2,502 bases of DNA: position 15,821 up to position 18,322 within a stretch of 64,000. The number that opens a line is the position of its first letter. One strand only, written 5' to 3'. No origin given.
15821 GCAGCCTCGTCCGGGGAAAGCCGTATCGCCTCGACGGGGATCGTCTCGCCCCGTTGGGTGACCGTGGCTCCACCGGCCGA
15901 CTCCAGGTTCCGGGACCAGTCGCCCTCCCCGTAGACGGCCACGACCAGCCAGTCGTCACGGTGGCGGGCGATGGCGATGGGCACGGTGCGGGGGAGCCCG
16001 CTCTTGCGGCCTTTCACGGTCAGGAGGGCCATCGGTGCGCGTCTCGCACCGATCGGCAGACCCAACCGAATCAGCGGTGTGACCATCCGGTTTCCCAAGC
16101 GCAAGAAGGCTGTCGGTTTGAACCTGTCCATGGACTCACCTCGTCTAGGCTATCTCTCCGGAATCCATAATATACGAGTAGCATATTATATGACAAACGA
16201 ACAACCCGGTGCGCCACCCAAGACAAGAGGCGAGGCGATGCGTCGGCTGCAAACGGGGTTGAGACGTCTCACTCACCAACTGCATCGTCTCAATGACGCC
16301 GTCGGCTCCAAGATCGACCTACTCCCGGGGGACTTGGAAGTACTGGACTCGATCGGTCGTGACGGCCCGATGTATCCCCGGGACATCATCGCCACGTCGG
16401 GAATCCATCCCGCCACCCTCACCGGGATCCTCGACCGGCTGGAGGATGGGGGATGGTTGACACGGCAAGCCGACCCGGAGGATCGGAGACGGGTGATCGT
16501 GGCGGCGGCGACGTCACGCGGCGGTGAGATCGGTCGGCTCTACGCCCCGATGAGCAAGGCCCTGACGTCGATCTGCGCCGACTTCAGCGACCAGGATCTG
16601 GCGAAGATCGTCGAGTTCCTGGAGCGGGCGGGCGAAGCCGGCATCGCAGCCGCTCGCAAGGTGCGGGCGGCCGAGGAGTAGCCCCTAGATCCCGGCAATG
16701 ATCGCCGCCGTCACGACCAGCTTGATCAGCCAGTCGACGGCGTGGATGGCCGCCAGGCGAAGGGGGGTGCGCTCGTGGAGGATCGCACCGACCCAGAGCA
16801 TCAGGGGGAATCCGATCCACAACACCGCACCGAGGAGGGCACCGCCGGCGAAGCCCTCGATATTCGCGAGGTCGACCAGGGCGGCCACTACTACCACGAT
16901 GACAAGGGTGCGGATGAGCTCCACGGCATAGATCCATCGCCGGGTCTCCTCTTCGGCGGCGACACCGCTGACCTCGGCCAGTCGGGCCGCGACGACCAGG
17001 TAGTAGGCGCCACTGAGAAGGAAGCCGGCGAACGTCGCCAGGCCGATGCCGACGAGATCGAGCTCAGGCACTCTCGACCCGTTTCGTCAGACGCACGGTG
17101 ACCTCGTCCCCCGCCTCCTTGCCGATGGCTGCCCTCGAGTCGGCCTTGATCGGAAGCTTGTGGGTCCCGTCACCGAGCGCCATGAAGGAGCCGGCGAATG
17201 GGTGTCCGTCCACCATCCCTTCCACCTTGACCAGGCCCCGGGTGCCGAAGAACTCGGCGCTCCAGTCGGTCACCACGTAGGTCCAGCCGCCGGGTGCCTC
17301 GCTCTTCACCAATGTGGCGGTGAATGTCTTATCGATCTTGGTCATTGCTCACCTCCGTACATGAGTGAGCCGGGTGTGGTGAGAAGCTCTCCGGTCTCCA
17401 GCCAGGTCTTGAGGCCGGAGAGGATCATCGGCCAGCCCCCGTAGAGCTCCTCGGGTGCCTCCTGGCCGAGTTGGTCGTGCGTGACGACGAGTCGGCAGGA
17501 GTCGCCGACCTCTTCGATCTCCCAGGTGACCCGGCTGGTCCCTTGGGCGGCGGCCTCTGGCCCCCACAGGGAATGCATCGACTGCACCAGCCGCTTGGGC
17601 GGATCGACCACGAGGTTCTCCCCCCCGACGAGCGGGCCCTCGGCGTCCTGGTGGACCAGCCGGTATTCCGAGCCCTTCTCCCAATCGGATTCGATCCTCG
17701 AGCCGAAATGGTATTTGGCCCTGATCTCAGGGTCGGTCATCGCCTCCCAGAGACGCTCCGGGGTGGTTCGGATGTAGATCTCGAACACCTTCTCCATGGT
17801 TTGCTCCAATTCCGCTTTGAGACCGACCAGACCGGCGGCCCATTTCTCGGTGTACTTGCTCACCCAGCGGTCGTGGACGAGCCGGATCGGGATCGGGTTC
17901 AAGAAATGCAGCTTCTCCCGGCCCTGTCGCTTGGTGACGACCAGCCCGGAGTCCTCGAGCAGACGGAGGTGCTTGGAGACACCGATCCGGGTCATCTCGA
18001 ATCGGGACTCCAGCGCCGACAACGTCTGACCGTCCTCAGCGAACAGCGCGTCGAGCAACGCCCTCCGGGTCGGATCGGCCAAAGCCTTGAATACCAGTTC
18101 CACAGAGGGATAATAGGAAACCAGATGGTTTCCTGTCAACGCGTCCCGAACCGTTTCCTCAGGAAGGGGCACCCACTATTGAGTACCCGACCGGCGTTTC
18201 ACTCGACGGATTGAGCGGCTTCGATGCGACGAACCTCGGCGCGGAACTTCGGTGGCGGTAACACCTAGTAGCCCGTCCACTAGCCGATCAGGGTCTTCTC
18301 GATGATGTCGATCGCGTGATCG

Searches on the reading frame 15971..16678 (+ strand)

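Call 81: search_protein_families(library=pfam, proteins=[window:15971-16678:+], max_evalue=0.001)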
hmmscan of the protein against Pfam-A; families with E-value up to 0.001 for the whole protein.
window:15971-16678:+ (236 aa): 3 families
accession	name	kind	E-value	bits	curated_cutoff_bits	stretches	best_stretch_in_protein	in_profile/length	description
PF01047.28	MarR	-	9.2e-14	51.5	24.6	1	121-175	5-59/59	MarR family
PF12802.13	MarR_2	-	1.5e-11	44.7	27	1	116-174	2-61/61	MarR family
PF13463.12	HTH_27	-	7.3e-05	23.4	22.2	1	121-179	5-64/68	Winged helix DNA-binding domain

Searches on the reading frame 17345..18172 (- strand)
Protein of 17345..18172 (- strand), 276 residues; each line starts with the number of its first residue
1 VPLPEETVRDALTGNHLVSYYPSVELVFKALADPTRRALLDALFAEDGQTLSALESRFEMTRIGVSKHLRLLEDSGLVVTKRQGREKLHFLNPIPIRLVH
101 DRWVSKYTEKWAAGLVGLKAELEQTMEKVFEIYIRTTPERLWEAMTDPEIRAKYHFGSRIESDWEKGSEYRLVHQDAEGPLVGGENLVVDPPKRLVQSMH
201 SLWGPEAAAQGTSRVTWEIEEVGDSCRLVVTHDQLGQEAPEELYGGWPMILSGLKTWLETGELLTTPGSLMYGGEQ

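Call 81: search_protein_families(library=pfam, proteins=[window:17345-18172:-], max_evalue=0.001)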
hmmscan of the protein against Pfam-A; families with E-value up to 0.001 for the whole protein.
window:17345-18172:- (276 aa): 6 families
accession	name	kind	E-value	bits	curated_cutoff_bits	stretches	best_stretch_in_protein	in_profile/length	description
PF08327.17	AHSA1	-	2.2e-21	76.8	22.1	1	136-259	2-125/125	Activator of Hsp90 ATPase homolog 1-like protein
PF12840.13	HTH_20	-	5.9e-11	42.6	27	1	31-79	1-49/51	Helix-turn-helix domain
PF01022.26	HTH_5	-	0.00014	22.1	22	1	33-78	1-45/47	Bacterial regulatory protein, arsR family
PF25212.1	HVO_A0114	-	0.00046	20.4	27.6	0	21-87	10-75/84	HVO_A0114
PF12802.13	MarR_2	-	0.00053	20.5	27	1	39-84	10-56/61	MarR family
PF10604.15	Polyketide_cyc2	-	0.00094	19.9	27.4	0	131-231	7-105/142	Polyketide cyclase / dehydrase and lipid transport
